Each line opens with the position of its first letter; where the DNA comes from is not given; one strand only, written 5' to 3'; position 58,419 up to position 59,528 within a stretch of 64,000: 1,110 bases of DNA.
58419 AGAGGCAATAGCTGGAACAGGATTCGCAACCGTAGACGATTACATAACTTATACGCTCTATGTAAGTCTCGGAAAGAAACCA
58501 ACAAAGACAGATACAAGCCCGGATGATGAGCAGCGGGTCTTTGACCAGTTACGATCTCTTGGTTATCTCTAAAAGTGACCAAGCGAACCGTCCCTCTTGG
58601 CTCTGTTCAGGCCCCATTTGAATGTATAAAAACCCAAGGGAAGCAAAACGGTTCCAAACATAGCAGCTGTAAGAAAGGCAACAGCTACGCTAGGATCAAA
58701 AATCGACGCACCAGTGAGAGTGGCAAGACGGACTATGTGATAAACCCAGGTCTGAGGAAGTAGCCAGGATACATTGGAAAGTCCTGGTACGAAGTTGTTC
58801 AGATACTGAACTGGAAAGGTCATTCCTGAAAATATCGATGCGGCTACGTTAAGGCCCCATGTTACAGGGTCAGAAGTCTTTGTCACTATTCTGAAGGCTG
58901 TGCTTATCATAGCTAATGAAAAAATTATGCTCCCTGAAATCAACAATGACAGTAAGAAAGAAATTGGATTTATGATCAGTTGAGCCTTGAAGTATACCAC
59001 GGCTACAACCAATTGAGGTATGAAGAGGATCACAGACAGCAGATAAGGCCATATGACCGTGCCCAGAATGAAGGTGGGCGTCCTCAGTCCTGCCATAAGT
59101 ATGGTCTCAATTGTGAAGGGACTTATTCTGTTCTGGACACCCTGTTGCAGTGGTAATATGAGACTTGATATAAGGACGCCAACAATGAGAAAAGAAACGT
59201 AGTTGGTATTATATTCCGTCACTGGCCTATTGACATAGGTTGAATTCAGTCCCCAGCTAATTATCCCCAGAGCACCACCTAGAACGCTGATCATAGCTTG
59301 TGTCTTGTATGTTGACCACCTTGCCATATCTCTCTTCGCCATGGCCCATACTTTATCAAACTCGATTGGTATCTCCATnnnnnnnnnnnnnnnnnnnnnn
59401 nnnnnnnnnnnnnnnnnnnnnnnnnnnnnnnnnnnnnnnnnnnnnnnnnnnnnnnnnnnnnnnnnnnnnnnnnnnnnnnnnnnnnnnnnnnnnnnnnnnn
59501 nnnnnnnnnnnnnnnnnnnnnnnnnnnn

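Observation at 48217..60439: Two diverged copies of an ABC-2 exporter pair, one fused operonically to twin AlkP-superfamily phosphodiesterase-like enzymes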

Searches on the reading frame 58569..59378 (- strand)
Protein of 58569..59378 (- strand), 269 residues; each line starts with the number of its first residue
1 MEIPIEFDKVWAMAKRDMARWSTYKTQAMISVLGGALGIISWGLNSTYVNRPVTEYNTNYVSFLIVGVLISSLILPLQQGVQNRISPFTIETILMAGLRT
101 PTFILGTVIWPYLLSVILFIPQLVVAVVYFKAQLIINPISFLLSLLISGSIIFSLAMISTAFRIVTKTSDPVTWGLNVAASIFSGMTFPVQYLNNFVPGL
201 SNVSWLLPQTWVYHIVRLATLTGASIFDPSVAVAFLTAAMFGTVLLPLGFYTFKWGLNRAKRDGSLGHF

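Call 4: search_protein_families(library=pfam, proteins=[window:58569-59378:-], max_evalue=0.01)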
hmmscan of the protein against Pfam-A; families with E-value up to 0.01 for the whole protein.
window:58569-59378:- (269 aa): 1 family
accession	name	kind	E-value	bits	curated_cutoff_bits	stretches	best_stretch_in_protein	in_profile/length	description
PF12698.13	ABC2_membrane_3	-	3e-06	27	31.6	1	46-243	146-343/347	ABC-2 family transporter protein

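Call 5: search_protein_families(library=ncbifam, proteins=[window:58569-59378:-], max_evalue=0.01)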
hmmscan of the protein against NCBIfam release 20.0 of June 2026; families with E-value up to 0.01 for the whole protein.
window:58569-59378:- (269 aa): 0 families

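Call 17: search_solved_structures(query=window:58569-59378:-, max_evalue=10)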
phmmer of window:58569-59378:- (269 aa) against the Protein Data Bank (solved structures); distinct sequences matched with E-value up to 10: 1.
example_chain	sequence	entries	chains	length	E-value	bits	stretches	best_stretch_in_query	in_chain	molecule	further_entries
1vhx_A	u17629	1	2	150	0.76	12.5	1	32-139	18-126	Putative Holliday junction resolvase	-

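Call 34: find_homologous_proteins(query=window:58569-59378:-)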
Query window:58569-59378:- (269 aa): 189 proteins with E <= 0.001 among 2447 candidates; the best 120 are listed.
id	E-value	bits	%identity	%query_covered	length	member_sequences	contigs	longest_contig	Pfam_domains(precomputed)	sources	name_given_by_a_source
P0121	8.4e-169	578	100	100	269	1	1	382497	PF12698.14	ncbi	ncbi:MAG: hypothetical protein QXV32_03745 [Conexivisphaerales archaeon]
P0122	3.3e-153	527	87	100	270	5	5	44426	-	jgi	jgi:ABC-2 type transport system permease protein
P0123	2.0e-150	518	87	100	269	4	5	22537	PF12698.14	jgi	jgi:ABC-2 type transport system permease protein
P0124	5.6e-146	503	84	100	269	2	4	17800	-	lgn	-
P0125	4.2e-141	487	80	100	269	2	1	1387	-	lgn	-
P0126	1.5e-138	479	78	100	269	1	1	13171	PF12698.14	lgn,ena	-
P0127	1.8e-138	479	80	100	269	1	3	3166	-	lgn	-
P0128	2.2e-138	478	79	100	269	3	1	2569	PF12698.14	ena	-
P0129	5.2e-138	477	77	100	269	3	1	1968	-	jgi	jgi:ABC-2 type transport system permease protein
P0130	3.6e-135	468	79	100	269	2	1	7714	PF12698.14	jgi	jgi:ABC-2 type transport system permease protein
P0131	3.9e-135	468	77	100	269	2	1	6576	-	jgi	jgi:hypothetical protein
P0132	1.5e-134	466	77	100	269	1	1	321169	-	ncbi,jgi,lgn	ncbi:MAG: ABC transporter permease [Nitrososphaerales archaeon]|jgi:ABC-2 type transport system perm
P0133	6.5e-134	464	81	100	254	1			-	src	-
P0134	8.7e-133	460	75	100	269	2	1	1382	-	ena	-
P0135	1.1e-132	459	77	100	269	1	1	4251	PF12698.14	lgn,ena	-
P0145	7.8e-126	437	71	100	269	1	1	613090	PF12698.14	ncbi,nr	ncbi:MAG: ABC transporter permease [Thaumarchaeota archaeon]|nr:ABC transporter permease [Nitrososph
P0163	2.3e-99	350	56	100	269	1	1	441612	-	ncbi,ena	-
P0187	1.2e-95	338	53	100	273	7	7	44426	-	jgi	jgi:ABC-type multidrug transport system permease subunit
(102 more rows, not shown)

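Call 35: find_encoding_contigs(protein=P0122, flank=10000, max_places=1)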
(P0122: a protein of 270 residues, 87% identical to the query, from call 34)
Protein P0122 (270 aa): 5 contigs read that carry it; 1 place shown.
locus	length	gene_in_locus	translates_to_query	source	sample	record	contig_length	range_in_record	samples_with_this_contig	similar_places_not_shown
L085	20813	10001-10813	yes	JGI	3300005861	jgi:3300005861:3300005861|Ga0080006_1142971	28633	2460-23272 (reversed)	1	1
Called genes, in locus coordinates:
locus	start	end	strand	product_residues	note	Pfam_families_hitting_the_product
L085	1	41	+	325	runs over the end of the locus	PF00106:adh_short, PF01073:3Beta_HSD, PF01370:Epimerase, PF02719:Polysacc_synt_2, PF04321:RmlD_sub_bind, PF05368:NmrA, PF07993:NAD_binding_4, PF16363:GDP_Man_Dehyd, +1 more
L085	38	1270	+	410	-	-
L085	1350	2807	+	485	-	-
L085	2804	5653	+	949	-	PF13620:CarboxypepD_reg (faint)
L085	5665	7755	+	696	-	-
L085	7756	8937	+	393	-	PF13439:Glyco_transf_4 (weak), PF00534:Glycos_transf_1, PF13692:Glyco_trans_1_4, PF13524:Glyco_trans_1_2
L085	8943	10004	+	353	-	PF00005:ABC_tran, PF13304:AAA_21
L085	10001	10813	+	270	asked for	-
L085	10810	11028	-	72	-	-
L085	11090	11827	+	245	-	PF00535:Glycos_transf_2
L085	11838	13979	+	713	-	PF08240:ADH_N (weak), PF03807:F420_oxidored (faint), PF00107:ADH_zinc_N, PF01408:GFO_IDH_MocA, PF02894:GFO_IDH_MocA_C, PF22725:GFO_IDH_MocA_C3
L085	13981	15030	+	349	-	PF00535:Glycos_transf_2, PF10111:Glyco_tranf_2_2, PF13506:Glyco_transf_21 (faint), PF13641:Glyco_tranf_2_3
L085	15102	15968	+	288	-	PF00535:Glycos_transf_2, PF13641:Glyco_tranf_2_3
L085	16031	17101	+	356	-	PF13579:Glyco_trans_4_4 (weak), PF13439:Glyco_transf_4, PF20706:GT4-conflict, PF00534:Glycos_transf_1, PF13692:Glyco_trans_1_4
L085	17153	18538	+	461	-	PF01663:Phosphodiest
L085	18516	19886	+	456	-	PF01663:Phosphodiest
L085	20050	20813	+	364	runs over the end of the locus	PF00005:ABC_tran, PF13304:AAA_21 (weak)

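Call 36: find_encoding_contigs(protein=P0132, flank=10000, max_places=1)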
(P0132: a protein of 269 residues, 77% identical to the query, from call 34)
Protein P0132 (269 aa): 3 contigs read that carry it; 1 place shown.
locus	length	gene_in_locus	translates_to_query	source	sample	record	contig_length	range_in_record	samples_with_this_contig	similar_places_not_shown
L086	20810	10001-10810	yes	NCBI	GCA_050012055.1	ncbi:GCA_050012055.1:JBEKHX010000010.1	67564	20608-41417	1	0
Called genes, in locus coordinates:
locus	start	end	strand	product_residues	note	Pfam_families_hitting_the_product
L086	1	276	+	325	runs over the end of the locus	PF01073:3Beta_HSD, PF01370:Epimerase, PF02719:Polysacc_synt_2, PF04321:RmlD_sub_bind, PF05368:NmrA, PF16363:GDP_Man_Dehyd, PF13460:NAD_binding_10, PF07993:NAD_binding_4, +1 more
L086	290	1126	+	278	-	-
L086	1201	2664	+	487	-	-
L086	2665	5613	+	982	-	PF17789:MG4 (faint), PF02369:Big_1 (faint), PF13620:CarboxypepD_reg (weak)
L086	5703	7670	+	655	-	-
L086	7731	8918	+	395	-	PF13439:Glyco_transf_4, PF13579:Glyco_trans_4_4 (weak), PF00534:Glycos_transf_1, PF13692:Glyco_trans_1_4, PF13524:Glyco_trans_1_2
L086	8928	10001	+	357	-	PF00005:ABC_tran, PF13304:AAA_21 (weak), PF13732:DrrA1-3_C (weak)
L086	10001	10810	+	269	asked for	-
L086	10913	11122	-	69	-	-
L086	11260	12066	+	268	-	PF00535:Glycos_transf_2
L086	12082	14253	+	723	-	PF08240:ADH_N (faint), PF00107:ADH_zinc_N, PF01408:GFO_IDH_MocA, PF02894:GFO_IDH_MocA_C, PF22725:GFO_IDH_MocA_C3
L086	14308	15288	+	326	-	PF00535:Glycos_transf_2, PF10111:Glyco_tranf_2_2 (weak), PF13506:Glyco_transf_21 (weak), PF13641:Glyco_tranf_2_3, PF13632:Glyco_trans_2_3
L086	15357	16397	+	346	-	PF08323:Glyco_transf_5 (faint), PF13439:Glyco_transf_4, PF13579:Glyco_trans_4_4, PF20706:GT4-conflict, PF00534:Glycos_transf_1, PF13692:Glyco_trans_1_4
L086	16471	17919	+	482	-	PF01663:Phosphodiest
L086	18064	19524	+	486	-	PF01663:Phosphodiest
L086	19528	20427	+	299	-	PF00535:Glycos_transf_2, PF13641:Glyco_tranf_2_3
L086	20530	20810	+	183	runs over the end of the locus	-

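Call 37: find_encoding_contigs(protein=P0163, flank=10000, max_places=1)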
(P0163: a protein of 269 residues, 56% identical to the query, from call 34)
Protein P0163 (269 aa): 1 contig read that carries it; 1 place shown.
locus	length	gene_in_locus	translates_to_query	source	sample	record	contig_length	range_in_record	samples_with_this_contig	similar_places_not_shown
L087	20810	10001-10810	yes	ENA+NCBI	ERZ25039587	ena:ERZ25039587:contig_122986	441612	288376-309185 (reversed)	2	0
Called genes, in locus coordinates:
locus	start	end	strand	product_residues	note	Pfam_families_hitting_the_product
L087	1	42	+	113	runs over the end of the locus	-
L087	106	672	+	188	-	PF14602:Hexapep_2 (faint), PF00132:Hexapep (weak)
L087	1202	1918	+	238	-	PF00534:Glycos_transf_1, PF13692:Glyco_trans_1_4, PF13524:Glyco_trans_1_2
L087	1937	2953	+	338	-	PF00535:Glycos_transf_2, PF10111:Glyco_tranf_2_2, PF13641:Glyco_tranf_2_3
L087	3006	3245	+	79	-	-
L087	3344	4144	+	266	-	PF13439:Glyco_transf_4, PF00534:Glycos_transf_1, PF13692:Glyco_trans_1_4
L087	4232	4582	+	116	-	PF13439:Glyco_transf_4 (weak)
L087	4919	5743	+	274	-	-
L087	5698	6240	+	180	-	PF01370:Epimerase, PF04321:RmlD_sub_bind, PF16363:GDP_Man_Dehyd, PF02719:Polysacc_synt_2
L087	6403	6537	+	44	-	-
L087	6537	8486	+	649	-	PF13579:Glyco_trans_4_4 (weak), PF13439:Glyco_transf_4 (weak), PF00534:Glycos_transf_1, PF13692:Glyco_trans_1_4 (weak)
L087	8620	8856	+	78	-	PF00534:Glycos_transf_1, PF13692:Glyco_trans_1_4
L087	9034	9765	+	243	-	PF00005:ABC_tran, PF13304:AAA_21 (weak)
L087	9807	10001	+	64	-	-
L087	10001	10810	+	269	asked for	-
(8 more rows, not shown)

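Call 44: find_encoding_contigs(protein=P0187, flank=10000, max_places=2)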
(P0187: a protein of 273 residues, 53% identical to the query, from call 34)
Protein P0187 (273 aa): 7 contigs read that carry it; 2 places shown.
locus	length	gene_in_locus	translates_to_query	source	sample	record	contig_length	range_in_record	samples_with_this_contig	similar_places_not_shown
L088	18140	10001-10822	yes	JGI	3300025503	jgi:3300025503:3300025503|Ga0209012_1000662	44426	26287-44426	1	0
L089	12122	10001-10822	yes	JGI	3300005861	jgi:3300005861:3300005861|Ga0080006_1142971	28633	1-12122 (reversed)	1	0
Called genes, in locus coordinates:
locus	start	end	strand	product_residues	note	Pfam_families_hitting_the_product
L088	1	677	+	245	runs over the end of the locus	PF00535:Glycos_transf_2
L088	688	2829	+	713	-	PF08240:ADH_N (weak), PF03807:F420_oxidored (faint), PF00107:ADH_zinc_N, PF01408:GFO_IDH_MocA, PF02894:GFO_IDH_MocA_C, PF22725:GFO_IDH_MocA_C3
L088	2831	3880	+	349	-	PF00535:Glycos_transf_2, PF10111:Glyco_tranf_2_2, PF13506:Glyco_transf_21 (faint), PF13641:Glyco_tranf_2_3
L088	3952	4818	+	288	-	PF00535:Glycos_transf_2, PF13641:Glyco_tranf_2_3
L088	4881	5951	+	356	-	PF13579:Glyco_trans_4_4 (weak), PF13439:Glyco_transf_4, PF20706:GT4-conflict, PF00534:Glycos_transf_1, PF13692:Glyco_trans_1_4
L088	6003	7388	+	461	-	PF01663:Phosphodiest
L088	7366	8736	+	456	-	PF01663:Phosphodiest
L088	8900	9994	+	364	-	PF00005:ABC_tran, PF13304:AAA_21 (weak)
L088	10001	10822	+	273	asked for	-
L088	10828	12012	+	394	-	PF13439:Glyco_transf_4, PF13579:Glyco_trans_4_4, PF20706:GT4-conflict, PF00534:Glycos_transf_1, PF13692:Glyco_trans_1_4, PF13524:Glyco_trans_1_2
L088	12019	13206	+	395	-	PF13439:Glyco_transf_4, PF20706:GT4-conflict, PF00534:Glycos_transf_1, PF13692:Glyco_trans_1_4, PF13524:Glyco_trans_1_2 (weak)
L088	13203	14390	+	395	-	PF13439:Glyco_transf_4 (weak), PF00534:Glycos_transf_1, PF13692:Glyco_trans_1_4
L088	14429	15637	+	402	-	PF20706:GT4-conflict, PF00534:Glycos_transf_1, PF13692:Glyco_trans_1_4, PF13524:Glyco_trans_1_2 (weak)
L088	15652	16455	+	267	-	-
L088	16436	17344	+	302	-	PF01636:APH (weak), PF03881:Fructosamin_kin (faint)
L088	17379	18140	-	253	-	?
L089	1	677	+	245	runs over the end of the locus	PF00535:Glycos_transf_2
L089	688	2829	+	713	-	PF08240:ADH_N (weak), PF03807:F420_oxidored (faint), PF00107:ADH_zinc_N, PF01408:GFO_IDH_MocA, PF02894:GFO_IDH_MocA_C, PF22725:GFO_IDH_MocA_C3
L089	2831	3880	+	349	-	PF00535:Glycos_transf_2, PF10111:Glyco_tranf_2_2, PF13506:Glyco_transf_21 (faint), PF13641:Glyco_tranf_2_3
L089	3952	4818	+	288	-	PF00535:Glycos_transf_2, PF13641:Glyco_tranf_2_3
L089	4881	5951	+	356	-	PF13579:Glyco_trans_4_4 (weak), PF13439:Glyco_transf_4, PF20706:GT4-conflict, PF00534:Glycos_transf_1, PF13692:Glyco_trans_1_4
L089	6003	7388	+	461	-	PF01663:Phosphodiest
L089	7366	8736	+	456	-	PF01663:Phosphodiest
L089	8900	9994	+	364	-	PF00005:ABC_tran, PF13304:AAA_21 (weak)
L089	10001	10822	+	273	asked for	-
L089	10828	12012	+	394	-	PF13439:Glyco_transf_4, PF13579:Glyco_trans_4_4, PF20706:GT4-conflict, PF00534:Glycos_transf_1, PF13692:Glyco_trans_1_4, PF13524:Glyco_trans_1_2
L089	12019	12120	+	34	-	?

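Call 45: find_encoding_contigs(protein=P0145, flank=10000, max_places=1)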
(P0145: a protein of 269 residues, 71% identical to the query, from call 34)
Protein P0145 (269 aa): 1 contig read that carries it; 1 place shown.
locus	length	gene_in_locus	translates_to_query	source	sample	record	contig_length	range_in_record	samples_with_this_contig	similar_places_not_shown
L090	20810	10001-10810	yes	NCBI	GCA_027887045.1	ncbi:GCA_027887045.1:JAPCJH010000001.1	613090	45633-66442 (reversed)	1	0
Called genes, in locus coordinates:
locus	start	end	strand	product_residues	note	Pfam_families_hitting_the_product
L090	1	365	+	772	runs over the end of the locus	-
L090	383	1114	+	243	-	-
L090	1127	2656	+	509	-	-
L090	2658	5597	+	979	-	PF17789:MG4 (faint), PF02369:Big_1 (faint), PF11974:bMG3 (faint), PF13620:CarboxypepD_reg (weak)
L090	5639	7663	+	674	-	-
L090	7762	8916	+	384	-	PF13439:Glyco_transf_4, PF13579:Glyco_trans_4_4 (weak), PF00534:Glycos_transf_1, PF13692:Glyco_trans_1_4, PF13524:Glyco_trans_1_2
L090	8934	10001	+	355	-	PF00005:ABC_tran, PF13304:AAA_21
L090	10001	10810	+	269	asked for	PF12698:ABC2_membrane_3 (weak)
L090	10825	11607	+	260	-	PF00535:Glycos_transf_2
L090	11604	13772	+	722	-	PF02826:2-Hacid_dh_C (faint), PF00107:ADH_zinc_N, PF01408:GFO_IDH_MocA, PF02894:GFO_IDH_MocA_C, PF22725:GFO_IDH_MocA_C3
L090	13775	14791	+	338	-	PF13641:Glyco_tranf_2_3, PF00535:Glycos_transf_2, PF10111:Glyco_tranf_2_2 (weak), PF13506:Glyco_transf_21 (weak), PF13632:Glyco_trans_2_3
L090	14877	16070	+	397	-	PF20706:GT4-conflict, PF13439:Glyco_transf_4, PF13477:Glyco_trans_4_2 (weak), PF13579:Glyco_trans_4_4, PF00534:Glycos_transf_1, PF13692:Glyco_trans_1_4, PF13524:Glyco_trans_1_2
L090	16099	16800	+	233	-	PF02585:PIG-L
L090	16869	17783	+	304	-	PF00535:Glycos_transf_2, PF10111:Glyco_tranf_2_2, PF13641:Glyco_tranf_2_3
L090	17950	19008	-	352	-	PF13439:Glyco_transf_4, PF13579:Glyco_trans_4_4, PF20706:GT4-conflict, PF00534:Glycos_transf_1, PF13692:Glyco_trans_1_4, PF13524:Glyco_trans_1_2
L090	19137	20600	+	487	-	-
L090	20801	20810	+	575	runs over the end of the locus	PF02543:Carbam_trans_N, PF22521:HypF_C_2 (faint), PF16861:Carbam_trans_C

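Call 47: search_protein_families(library=pfam, proteins=[L088:15652-16455:+, L088:16436-17344:+], max_evalue=5)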
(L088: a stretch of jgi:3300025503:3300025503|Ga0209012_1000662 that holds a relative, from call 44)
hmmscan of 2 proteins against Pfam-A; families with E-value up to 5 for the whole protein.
L088:15652-16455:+ (267 aa): 0 families

L088:16436-17344:+ (302 aa): 5 families
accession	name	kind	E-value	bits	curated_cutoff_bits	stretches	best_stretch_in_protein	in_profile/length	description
PF03881.20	Fructosamin_kin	-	9.3e-10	38.6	22.4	2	157-218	169-231/288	Fructosamine kinase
PF01636.29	APH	-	2.8e-06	27.7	23.2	1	48-217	21-210/239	Phosphotransferase enzyme family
PF07914.17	DUF1679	-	0.0017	17.8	24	1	133-217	225-314/414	Uncharacterized oxidoreductase dhs-27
PF02958.26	EcKL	-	0.002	17.9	22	1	158-217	200-261/294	Ecdysteroid kinase-like family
PF03109.22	ABC1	-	0.13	11.8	22.9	1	173-206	183-216/244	ABC1 atypical kinase-like domain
